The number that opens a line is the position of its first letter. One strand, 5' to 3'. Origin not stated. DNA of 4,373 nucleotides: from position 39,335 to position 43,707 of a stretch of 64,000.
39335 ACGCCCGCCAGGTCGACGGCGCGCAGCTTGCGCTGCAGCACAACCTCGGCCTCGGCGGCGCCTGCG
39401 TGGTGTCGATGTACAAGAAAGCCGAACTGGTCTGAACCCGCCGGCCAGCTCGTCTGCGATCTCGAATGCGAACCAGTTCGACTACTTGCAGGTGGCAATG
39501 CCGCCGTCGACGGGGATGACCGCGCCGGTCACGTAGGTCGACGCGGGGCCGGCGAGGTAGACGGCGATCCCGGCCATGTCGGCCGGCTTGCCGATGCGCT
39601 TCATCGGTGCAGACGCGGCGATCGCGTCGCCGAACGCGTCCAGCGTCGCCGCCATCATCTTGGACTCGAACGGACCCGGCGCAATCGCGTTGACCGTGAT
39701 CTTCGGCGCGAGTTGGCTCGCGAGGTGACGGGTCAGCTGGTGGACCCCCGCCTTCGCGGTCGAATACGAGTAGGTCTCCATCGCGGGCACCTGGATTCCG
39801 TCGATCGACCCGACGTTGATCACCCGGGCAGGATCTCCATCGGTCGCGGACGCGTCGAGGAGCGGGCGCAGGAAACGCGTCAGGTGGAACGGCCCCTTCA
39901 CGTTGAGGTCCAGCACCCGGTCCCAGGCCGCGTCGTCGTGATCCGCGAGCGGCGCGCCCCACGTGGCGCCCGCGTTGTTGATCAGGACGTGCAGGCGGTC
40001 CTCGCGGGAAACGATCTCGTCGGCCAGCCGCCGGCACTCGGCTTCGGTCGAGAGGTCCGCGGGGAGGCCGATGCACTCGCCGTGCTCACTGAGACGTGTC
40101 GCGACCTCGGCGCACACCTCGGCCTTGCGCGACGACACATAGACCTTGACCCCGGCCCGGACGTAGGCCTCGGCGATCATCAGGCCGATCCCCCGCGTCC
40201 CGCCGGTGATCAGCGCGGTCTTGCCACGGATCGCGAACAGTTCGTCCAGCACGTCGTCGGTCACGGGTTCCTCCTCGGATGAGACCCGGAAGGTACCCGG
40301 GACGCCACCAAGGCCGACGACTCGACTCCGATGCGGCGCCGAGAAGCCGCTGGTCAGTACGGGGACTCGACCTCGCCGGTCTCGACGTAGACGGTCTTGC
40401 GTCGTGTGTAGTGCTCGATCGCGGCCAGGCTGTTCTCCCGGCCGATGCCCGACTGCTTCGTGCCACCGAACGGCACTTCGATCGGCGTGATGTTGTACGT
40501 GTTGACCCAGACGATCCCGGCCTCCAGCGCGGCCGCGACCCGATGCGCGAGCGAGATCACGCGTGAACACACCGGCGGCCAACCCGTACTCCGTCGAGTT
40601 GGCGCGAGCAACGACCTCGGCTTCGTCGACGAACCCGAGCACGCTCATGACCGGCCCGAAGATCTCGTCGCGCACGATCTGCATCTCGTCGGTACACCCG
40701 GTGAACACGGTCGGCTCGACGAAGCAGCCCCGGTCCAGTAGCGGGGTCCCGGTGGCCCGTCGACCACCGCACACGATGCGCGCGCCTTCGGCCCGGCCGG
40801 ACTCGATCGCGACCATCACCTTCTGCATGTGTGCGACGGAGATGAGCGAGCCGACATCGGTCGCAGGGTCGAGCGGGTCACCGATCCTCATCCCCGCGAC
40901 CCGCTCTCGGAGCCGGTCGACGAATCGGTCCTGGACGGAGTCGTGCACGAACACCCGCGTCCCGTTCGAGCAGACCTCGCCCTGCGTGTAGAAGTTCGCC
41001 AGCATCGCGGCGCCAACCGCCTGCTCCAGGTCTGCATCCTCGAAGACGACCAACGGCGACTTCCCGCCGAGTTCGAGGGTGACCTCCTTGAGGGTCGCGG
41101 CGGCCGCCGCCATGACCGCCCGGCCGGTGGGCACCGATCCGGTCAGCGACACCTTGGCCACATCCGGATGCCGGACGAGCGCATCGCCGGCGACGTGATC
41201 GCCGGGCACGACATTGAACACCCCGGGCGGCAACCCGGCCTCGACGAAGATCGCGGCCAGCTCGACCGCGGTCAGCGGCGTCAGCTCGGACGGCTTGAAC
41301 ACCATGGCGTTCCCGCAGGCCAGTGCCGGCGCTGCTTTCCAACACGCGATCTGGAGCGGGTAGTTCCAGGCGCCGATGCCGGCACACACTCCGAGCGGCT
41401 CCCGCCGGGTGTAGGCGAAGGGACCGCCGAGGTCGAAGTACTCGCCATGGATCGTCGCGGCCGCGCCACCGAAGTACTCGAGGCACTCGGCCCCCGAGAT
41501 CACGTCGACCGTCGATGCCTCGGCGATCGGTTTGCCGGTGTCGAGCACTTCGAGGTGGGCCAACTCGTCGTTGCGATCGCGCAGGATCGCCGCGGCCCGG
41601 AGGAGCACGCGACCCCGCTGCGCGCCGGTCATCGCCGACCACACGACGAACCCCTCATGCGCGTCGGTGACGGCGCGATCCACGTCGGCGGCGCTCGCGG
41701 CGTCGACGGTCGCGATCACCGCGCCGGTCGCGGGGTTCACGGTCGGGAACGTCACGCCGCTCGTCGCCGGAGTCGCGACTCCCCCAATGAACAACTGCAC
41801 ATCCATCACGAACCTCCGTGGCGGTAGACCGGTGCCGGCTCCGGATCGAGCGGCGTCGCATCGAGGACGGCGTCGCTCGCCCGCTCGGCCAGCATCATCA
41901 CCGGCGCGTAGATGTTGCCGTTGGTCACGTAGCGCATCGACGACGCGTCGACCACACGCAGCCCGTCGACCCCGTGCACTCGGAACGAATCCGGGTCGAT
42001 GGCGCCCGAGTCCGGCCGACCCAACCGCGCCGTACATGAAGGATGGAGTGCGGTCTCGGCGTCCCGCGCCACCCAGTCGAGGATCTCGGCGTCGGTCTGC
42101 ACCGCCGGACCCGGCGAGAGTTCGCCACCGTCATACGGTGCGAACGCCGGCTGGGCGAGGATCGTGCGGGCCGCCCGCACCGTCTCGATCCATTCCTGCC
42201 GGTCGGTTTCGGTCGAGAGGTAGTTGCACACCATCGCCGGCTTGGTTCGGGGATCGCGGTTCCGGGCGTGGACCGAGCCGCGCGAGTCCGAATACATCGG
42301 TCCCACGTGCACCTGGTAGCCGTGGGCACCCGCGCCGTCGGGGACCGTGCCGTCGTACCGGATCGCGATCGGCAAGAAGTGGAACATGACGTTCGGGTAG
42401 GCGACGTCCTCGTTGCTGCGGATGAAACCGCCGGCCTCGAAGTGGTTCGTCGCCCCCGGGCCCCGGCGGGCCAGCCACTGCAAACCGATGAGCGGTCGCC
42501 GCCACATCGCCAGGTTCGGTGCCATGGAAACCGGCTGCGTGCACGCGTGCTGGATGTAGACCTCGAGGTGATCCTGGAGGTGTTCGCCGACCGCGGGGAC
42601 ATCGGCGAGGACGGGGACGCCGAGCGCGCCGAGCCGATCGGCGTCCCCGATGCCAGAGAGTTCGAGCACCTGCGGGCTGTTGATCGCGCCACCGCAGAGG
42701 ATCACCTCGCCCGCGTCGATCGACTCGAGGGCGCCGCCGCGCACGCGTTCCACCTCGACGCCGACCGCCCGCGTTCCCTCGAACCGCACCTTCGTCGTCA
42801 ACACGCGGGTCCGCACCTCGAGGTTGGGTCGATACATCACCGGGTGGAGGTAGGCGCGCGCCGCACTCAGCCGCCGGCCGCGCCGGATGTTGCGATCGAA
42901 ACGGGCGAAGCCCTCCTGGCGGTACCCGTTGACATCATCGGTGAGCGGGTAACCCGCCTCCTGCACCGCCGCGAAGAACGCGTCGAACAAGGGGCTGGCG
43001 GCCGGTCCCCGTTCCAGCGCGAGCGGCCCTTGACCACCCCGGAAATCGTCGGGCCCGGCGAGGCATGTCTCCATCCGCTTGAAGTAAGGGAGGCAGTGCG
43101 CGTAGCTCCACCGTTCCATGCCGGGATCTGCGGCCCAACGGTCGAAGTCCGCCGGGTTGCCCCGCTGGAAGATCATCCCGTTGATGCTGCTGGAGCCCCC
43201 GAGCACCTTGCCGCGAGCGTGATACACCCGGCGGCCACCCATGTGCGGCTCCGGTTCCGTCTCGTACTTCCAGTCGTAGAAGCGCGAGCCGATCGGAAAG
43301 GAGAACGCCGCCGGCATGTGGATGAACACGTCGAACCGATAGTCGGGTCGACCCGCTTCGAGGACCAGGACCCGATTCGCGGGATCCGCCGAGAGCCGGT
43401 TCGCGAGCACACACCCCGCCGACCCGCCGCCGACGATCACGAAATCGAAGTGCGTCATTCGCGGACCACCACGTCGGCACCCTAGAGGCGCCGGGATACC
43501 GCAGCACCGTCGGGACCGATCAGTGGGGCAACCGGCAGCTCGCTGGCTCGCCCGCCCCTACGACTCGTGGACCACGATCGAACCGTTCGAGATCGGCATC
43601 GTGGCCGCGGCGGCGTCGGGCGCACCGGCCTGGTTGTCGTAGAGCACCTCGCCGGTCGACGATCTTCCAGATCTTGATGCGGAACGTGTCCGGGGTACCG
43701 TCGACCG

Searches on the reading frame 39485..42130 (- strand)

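Call 28: search_protein_families(library=pfam, proteins=[window:39485-42130:-], max_evalue=0.001)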
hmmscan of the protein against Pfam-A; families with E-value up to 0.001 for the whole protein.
window:39485-42130:- (882 aa): 5 families
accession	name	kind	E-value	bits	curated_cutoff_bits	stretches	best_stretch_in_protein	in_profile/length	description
PF00171.27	Aldedh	-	6.6e-155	516.6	23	1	126-529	7-408/461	Aldehyde dehydrogenase family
PF13561.12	adh_short_C2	-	9.2e-50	169.9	27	1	646-878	6-235/236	Enoyl-(Acyl carrier protein) reductase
PF00106.31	adh_short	-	1.1e-47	162.5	26.6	1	637-828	1-189/195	short chain dehydrogenase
PF08659.16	KR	-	6.2e-11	43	22.6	1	638-814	2-174/180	KR domain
PF23441.1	SDR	-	1e-06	28.8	27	1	637-839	8-212/258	SDR-like rossmann domain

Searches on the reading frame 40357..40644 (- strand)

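Call 63: search_protein_families(library=pfam, proteins=[window:40357-40644:-], max_evalue=0.1)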
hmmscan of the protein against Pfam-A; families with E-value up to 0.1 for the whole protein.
window:40357-40644:- (96 aa): 1 family
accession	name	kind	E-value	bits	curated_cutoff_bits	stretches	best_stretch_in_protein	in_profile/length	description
PF00171.27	Aldedh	-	1.8e-16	60.2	23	1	25-85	400-461/461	Aldehyde dehydrogenase family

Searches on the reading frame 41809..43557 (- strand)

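Call 28: search_protein_families(library=pfam, proteins=[window:41809-43557:-], max_evalue=0.001)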
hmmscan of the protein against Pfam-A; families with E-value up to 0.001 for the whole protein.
window:41809-43557:- (583 aa): 4 families
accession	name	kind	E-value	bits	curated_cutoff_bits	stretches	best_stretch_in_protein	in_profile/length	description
PF00732.25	GMC_oxred_N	-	3.2e-53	181.2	23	1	37-331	1-217/218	GMC oxidoreductase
PF05199.19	GMC_oxred_C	-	5.1e-29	102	24.6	1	424-557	2-139/139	GMC oxidoreductase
PF01266.30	DAO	-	2.3e-05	24.6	27.9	0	38-71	1-34/353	FAD dependent oxidoreductase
PF05834.18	Lycopene_cycl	-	0.00039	20.1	23.4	1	38-69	1-33/380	Lycopene cyclase protein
